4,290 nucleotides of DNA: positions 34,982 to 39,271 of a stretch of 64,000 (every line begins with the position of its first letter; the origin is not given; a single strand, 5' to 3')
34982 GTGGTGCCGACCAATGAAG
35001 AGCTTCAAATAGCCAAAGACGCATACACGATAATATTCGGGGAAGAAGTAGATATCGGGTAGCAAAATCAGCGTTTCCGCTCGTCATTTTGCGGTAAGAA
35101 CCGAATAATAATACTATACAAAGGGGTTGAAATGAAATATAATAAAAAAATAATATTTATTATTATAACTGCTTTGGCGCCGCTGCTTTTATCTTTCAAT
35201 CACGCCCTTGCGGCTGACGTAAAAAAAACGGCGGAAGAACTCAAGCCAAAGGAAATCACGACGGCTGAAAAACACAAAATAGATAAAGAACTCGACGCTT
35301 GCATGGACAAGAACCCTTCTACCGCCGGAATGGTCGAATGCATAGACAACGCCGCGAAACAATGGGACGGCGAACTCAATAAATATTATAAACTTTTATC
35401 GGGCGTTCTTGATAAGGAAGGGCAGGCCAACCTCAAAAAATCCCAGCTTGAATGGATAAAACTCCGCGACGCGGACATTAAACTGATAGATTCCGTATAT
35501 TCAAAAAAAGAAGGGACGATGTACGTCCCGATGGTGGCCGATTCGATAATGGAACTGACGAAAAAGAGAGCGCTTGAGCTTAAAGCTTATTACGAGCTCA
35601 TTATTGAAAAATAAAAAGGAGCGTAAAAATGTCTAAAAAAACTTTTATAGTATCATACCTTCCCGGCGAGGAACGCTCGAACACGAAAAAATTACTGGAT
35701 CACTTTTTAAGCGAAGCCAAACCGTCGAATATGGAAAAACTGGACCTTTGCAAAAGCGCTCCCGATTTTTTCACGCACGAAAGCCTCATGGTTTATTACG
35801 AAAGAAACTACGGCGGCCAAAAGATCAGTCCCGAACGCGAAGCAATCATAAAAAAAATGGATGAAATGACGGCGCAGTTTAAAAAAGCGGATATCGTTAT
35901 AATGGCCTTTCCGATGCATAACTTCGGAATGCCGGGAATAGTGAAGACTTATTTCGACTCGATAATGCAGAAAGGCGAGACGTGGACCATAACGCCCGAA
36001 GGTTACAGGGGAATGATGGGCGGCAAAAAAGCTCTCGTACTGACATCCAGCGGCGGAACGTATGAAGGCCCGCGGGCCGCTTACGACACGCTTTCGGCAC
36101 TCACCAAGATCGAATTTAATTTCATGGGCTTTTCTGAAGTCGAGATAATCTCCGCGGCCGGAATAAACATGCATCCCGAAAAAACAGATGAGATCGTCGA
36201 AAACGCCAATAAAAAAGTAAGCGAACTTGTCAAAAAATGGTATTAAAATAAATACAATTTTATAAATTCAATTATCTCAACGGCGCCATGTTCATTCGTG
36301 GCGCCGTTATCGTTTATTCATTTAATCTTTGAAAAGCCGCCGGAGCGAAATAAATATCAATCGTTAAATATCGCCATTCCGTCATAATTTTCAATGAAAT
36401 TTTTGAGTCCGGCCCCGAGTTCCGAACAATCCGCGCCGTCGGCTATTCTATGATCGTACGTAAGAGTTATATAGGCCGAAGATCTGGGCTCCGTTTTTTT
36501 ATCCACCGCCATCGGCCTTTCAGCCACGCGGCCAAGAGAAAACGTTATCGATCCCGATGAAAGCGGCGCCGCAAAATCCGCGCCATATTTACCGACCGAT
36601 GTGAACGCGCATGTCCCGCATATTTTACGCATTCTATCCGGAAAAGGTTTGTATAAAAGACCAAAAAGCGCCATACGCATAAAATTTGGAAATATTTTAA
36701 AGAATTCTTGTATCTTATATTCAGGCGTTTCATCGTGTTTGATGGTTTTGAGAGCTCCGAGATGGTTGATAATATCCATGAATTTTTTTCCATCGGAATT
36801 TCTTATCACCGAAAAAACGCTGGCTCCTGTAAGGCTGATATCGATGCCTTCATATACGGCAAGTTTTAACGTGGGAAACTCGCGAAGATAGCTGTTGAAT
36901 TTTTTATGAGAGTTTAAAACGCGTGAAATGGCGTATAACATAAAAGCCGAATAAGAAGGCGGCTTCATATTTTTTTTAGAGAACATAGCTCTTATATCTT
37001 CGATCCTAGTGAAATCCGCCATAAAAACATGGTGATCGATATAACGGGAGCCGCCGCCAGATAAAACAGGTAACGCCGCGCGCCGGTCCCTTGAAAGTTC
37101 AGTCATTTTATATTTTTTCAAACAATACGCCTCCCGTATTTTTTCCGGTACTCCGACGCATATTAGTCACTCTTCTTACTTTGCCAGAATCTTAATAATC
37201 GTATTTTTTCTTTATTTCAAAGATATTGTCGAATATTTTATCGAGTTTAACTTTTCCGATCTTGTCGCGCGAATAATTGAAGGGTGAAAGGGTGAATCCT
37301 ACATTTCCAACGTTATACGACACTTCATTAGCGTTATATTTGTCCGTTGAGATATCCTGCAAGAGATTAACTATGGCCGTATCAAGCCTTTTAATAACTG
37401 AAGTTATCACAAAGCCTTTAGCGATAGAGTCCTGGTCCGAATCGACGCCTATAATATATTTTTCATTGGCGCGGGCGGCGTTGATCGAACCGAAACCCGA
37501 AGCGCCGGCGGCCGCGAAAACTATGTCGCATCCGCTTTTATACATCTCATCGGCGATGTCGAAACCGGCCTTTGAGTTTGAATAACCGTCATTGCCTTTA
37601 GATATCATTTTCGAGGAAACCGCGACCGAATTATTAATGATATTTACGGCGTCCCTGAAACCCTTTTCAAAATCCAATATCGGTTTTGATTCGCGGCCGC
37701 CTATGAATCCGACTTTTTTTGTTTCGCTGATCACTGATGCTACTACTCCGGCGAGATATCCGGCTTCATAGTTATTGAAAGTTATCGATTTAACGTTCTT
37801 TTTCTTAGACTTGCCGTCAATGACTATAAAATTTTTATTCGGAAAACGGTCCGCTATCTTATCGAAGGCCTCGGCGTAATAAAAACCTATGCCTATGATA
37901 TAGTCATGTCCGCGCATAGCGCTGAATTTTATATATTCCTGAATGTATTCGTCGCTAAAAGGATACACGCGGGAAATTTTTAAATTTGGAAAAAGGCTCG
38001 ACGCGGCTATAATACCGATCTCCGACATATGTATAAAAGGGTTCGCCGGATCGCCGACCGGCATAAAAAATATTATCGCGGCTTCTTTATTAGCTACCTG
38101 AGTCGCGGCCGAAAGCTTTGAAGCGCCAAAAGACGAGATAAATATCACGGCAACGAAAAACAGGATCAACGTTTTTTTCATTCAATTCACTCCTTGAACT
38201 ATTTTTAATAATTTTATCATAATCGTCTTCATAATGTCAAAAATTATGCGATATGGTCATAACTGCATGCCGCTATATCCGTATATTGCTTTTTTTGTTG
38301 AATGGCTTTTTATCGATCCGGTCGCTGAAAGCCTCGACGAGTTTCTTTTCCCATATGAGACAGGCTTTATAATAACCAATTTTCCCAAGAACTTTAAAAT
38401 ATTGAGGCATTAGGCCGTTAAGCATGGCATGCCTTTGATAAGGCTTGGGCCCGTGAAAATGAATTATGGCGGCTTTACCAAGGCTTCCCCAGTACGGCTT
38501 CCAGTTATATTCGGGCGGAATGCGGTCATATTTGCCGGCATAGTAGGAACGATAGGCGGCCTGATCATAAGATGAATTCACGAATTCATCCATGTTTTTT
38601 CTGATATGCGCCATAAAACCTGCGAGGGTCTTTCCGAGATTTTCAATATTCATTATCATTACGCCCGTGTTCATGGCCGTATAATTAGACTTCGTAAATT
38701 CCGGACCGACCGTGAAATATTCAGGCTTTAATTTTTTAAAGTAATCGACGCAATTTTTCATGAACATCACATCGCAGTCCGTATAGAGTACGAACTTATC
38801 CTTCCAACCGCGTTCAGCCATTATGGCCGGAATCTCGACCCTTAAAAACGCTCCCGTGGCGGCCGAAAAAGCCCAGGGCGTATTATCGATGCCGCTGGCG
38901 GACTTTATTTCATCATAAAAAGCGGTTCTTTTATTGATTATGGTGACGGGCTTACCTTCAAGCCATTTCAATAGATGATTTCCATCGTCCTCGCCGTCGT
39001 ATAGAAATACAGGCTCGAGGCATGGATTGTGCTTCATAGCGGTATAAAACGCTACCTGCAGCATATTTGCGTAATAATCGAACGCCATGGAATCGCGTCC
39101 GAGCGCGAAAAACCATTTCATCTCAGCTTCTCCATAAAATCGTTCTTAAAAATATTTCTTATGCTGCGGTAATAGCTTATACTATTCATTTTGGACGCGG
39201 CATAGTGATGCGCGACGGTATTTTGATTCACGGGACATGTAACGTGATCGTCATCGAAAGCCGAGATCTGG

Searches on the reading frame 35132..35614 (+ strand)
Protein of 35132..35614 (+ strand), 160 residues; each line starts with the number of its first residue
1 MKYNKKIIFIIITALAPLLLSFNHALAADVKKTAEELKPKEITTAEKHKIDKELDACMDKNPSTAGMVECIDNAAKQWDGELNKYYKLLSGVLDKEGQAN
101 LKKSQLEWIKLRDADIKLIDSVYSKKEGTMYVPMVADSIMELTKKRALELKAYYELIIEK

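Call 8: search_protein_families(library=pfam, proteins=[window:35132-35614:+])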
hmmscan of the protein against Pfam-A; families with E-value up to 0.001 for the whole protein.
window:35132-35614:+ (160 aa): 1 family
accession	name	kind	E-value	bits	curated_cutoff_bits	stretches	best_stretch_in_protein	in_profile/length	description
PF07007.17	LprI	-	1.9e-22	80.1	22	1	57-150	1-106/106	Lysozyme inhibitor LprI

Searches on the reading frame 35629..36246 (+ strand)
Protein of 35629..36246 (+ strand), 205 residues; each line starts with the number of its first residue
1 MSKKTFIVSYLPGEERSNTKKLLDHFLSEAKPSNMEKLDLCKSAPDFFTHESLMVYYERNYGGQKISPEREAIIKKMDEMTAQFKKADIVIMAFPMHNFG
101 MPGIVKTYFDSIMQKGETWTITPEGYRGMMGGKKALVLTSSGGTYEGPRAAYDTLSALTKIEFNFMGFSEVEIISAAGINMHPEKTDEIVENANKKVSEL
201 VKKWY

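Call 8: search_protein_families(library=pfam, proteins=[window:35629-36246:+])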
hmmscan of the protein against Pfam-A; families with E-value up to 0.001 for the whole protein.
window:35629-36246:+ (205 aa): 2 families
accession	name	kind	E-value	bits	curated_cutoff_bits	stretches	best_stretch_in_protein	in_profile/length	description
PF02525.22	Flavodoxin_2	-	3.8e-33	115.3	27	1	3-199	1-196/198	Flavodoxin-like fold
PF03358.20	FMN_red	-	4.5e-12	46.2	24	1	15-166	12-140/152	NADPH-dependent FMN reductase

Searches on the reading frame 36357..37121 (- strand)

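Call 8: search_protein_families(library=pfam, proteins=[window:36357-37121:-])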
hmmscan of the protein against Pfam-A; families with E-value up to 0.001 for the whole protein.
window:36357-37121:- (254 aa): 1 family
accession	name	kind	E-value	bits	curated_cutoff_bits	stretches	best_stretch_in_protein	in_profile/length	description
PF00198.28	2-oxoacid_dh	-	1.1e-15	58.1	23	1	169-249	148-230/232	2-oxoacid dehydrogenases acyltransferase (catalytic domain)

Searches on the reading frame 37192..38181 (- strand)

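Call 8: search_protein_families(library=pfam, proteins=[window:37192-38181:-])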
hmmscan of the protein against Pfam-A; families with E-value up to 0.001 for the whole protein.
window:37192-38181:- (329 aa): 1 family
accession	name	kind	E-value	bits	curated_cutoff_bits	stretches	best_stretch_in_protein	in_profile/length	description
PF02608.20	Bmp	-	5.9e-45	154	24.1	1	75-313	42-286/301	ABC transporter substrate-binding protein PnrA-like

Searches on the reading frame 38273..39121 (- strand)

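Call 8: search_protein_families(library=pfam, proteins=[window:38273-39121:-])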
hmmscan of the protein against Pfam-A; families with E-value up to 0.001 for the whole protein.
window:38273-39121:- (282 aa): 1 family
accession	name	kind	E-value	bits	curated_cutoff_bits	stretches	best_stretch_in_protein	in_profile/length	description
PF01501.26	Glyco_transf_8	-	3.4e-05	24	24.3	1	111-227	102-248/253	Glycosyl transferase family 8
